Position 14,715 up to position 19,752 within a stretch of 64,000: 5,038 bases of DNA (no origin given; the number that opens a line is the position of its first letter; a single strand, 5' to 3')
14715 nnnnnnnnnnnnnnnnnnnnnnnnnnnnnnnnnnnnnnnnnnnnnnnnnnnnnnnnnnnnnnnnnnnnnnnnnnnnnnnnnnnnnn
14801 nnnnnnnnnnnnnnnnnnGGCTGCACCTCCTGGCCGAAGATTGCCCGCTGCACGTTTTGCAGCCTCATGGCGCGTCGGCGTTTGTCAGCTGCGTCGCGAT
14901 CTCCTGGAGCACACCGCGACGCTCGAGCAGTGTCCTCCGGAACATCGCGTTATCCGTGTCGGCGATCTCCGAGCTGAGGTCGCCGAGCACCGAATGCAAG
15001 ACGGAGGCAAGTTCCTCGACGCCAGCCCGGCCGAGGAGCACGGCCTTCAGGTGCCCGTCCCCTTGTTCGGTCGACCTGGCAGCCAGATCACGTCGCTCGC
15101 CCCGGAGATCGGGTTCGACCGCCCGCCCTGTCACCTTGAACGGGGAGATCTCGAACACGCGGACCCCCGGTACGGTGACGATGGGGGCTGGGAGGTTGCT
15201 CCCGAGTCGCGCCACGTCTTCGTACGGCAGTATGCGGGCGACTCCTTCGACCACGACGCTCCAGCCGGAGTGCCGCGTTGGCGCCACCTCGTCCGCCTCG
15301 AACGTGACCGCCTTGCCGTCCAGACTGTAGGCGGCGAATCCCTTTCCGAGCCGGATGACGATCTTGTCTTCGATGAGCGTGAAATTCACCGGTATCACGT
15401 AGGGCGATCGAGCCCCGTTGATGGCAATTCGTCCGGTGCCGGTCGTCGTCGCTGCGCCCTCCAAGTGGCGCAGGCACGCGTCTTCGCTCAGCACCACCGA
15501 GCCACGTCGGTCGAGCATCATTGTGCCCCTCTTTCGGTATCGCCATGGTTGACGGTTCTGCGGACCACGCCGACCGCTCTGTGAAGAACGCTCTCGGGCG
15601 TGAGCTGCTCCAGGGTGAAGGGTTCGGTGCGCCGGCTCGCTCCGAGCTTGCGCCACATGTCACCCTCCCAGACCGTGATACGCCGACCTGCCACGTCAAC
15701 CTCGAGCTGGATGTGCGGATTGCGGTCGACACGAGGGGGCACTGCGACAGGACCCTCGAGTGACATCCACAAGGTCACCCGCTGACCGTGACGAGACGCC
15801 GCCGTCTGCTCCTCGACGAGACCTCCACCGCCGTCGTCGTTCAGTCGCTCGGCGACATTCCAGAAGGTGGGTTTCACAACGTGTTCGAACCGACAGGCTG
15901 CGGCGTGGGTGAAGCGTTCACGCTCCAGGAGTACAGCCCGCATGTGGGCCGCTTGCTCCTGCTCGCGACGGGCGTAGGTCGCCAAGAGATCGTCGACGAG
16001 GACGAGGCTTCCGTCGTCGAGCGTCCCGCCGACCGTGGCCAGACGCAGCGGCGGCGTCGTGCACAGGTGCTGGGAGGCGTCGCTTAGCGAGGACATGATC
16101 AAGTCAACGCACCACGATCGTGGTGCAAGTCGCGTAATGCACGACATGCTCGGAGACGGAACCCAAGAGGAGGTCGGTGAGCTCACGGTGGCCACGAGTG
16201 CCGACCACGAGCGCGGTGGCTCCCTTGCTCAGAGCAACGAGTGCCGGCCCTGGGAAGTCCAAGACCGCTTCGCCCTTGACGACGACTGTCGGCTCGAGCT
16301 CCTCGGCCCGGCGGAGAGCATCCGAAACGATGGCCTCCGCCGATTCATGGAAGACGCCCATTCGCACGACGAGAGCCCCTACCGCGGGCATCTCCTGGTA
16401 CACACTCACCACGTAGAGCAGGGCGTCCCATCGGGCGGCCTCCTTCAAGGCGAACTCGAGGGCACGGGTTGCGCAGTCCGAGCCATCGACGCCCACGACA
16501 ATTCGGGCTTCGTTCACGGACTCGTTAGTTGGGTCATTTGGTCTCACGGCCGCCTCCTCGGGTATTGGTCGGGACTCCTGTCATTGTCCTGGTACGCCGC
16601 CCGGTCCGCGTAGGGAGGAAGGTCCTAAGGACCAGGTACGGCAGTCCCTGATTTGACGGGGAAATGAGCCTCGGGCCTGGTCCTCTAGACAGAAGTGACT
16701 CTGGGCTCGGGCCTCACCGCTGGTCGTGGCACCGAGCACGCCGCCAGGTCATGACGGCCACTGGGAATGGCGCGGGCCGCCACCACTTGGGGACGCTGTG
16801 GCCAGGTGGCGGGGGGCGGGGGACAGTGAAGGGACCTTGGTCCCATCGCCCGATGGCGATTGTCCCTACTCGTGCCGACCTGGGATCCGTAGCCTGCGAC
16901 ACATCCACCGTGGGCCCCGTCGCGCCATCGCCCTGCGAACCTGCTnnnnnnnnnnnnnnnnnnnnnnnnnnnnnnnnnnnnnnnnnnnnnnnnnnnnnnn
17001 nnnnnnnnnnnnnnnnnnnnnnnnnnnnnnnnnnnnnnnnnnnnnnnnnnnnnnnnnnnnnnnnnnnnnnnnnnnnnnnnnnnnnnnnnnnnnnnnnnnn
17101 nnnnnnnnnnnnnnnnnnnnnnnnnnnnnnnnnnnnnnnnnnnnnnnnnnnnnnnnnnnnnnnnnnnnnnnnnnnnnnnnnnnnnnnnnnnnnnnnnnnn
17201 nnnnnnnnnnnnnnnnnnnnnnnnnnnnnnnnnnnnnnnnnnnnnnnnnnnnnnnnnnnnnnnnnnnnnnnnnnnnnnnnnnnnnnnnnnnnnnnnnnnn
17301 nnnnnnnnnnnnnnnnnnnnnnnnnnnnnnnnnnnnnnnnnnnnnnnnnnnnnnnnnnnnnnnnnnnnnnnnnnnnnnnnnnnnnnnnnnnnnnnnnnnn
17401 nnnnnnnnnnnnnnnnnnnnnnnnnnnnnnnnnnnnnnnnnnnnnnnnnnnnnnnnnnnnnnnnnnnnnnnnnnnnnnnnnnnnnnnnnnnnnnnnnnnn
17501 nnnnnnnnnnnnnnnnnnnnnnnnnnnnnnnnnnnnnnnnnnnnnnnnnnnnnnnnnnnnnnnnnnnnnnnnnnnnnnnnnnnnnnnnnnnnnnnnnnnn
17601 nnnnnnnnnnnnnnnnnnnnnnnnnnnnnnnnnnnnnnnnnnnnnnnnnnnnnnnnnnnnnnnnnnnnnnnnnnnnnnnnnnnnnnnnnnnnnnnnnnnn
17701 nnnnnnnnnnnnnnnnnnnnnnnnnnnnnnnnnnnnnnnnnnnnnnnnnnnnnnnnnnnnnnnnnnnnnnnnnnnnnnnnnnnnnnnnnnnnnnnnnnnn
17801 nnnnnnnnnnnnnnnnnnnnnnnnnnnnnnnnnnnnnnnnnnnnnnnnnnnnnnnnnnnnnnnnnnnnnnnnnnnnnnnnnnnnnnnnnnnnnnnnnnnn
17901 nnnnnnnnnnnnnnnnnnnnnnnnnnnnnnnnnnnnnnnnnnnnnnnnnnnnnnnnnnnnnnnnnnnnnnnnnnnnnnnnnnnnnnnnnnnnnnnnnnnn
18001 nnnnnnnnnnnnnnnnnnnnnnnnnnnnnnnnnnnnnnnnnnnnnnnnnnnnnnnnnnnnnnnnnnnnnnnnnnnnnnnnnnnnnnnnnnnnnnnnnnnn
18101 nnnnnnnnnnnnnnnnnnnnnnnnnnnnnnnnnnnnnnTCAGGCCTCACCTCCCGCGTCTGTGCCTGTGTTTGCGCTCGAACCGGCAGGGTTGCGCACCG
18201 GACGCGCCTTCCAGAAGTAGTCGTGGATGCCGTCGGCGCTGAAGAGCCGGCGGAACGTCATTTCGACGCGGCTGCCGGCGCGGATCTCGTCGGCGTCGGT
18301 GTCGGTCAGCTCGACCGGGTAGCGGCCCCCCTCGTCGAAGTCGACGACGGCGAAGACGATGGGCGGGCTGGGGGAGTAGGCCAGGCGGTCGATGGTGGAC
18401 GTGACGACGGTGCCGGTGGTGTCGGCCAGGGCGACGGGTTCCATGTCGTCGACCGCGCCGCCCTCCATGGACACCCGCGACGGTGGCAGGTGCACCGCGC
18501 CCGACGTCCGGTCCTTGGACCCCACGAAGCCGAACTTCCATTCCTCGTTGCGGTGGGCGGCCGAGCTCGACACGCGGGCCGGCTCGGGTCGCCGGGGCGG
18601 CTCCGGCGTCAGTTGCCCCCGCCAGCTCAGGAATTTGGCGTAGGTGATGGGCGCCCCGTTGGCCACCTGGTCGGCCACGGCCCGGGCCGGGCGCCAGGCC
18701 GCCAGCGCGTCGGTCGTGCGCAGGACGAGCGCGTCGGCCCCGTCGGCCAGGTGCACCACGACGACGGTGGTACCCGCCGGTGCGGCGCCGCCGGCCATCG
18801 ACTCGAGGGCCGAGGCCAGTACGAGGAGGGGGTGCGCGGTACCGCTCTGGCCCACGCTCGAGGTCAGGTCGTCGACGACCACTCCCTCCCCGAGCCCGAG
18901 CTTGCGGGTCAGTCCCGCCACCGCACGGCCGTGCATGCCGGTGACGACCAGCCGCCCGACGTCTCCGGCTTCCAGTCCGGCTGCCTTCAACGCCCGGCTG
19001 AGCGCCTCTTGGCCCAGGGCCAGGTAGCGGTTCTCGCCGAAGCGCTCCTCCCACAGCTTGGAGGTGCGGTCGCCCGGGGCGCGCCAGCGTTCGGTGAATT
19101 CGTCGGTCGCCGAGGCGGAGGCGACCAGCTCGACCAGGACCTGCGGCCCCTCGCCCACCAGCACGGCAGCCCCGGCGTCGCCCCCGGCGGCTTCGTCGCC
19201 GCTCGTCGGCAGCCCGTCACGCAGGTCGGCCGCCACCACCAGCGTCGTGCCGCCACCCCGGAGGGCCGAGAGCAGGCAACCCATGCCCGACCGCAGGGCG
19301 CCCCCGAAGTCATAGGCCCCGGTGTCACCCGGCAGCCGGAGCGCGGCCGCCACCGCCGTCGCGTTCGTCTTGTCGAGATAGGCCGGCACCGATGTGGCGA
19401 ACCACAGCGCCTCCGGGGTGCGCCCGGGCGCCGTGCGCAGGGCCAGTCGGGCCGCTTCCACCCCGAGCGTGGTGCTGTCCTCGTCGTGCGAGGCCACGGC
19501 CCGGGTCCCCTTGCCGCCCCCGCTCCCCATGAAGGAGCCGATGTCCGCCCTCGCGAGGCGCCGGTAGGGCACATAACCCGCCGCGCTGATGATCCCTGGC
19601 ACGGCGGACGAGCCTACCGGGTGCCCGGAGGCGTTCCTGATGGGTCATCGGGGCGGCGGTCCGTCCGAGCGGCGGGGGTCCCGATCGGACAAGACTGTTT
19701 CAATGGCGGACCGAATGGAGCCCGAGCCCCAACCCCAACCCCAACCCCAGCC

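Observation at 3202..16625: Near-identical 15-nt box in three promoter regions of the stress-gene neighbourhood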

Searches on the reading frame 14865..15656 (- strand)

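Call 11: search_protein_families(library=pfam, proteins=[window:14865-15656:-])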
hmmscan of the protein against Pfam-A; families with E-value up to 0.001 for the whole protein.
window:14865-15656:- (263 aa): 1 family
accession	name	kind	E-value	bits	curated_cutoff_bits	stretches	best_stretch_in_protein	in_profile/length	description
PF12900.13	Pyridox_ox_2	-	7.2e-13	49.1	27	1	71-151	11-99/140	Pyridoxamine 5'-phosphate oxidase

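Call 45: search_protein_families(library=ncbifam, proteins=[window:14865-15656:-], max_evalue=0.01)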
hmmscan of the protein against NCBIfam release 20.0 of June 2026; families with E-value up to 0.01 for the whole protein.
window:14865-15656:- (263 aa): 0 families

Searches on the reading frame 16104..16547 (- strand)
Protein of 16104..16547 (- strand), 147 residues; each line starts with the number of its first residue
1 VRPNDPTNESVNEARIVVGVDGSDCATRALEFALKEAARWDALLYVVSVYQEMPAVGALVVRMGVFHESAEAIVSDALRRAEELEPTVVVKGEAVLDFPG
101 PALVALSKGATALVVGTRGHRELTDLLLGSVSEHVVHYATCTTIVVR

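Call 11: search_protein_families(library=pfam, proteins=[window:16104-16547:-])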
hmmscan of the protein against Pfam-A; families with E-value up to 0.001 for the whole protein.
window:16104-16547:- (147 aa): 1 family
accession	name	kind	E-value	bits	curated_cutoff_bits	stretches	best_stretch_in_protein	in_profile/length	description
PF00582.32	Usp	-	2e-24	87.2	24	1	15-147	4-141/141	Universal stress protein family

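Call 48: search_solved_structures(query=window:16104-16547:-, max_evalue=0.00001)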
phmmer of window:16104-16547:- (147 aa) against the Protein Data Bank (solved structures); distinct sequences matched with E-value up to 0.00001: 5.
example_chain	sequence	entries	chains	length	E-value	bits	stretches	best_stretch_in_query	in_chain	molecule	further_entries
3cis_A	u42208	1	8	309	2.1e-18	70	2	12-147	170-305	Uncharacterized protein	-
2jax_A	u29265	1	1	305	2.6e-18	69.7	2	12-147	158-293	HYPOTHETICAL PROTEIN TB31.7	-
1wjg_A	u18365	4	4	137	2.8e-08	37.2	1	16-147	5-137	probable ATP binding protein | Universal stress protein family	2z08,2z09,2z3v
3loq_A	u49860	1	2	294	2e-07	34.4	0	66-140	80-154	universal stress protein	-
4wny_A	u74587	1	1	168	2.8e-07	34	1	16-146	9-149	Universal stress protein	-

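Call 49: find_related_loci(query=window:16104-16547:-, collection=metagenome_contigs, flank=3000)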
Query window:16104-16547:- (147 aa) in metagenome_contigs; peptide patterns used: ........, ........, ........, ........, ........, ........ (x = any residue, [..] = any of these).
327 stretches matched a pattern; 1 encode a relative of the query (tblastn E <= 1e-3); 1 distinct loci.
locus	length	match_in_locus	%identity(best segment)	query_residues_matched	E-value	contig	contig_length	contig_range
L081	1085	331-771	65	1-147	4e-64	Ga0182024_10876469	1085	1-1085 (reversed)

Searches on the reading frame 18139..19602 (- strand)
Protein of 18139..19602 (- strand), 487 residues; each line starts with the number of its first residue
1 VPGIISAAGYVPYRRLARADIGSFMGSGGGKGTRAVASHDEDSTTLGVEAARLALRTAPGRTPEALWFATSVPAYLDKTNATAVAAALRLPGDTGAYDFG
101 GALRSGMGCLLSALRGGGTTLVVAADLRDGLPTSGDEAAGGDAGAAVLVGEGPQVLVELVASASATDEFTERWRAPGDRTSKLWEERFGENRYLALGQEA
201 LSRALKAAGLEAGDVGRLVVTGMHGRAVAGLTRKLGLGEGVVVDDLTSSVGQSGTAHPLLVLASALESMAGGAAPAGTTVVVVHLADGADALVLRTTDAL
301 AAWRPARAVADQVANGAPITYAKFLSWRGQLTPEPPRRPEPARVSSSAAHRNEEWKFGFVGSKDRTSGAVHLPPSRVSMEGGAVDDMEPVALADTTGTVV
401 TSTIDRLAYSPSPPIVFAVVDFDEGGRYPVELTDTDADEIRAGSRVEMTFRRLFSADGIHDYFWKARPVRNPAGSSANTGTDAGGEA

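Call 11: search_protein_families(library=pfam, proteins=[window:18139-19602:-])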
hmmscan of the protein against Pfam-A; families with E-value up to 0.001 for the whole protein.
window:18139-19602:- (487 aa): 1 family
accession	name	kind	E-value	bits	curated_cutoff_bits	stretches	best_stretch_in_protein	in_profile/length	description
PF01796.24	OB_ChsH2_C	-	5.6e-11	42.7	27.1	1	391-451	3-65/65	ChsH2, C-terminal OB-fold domain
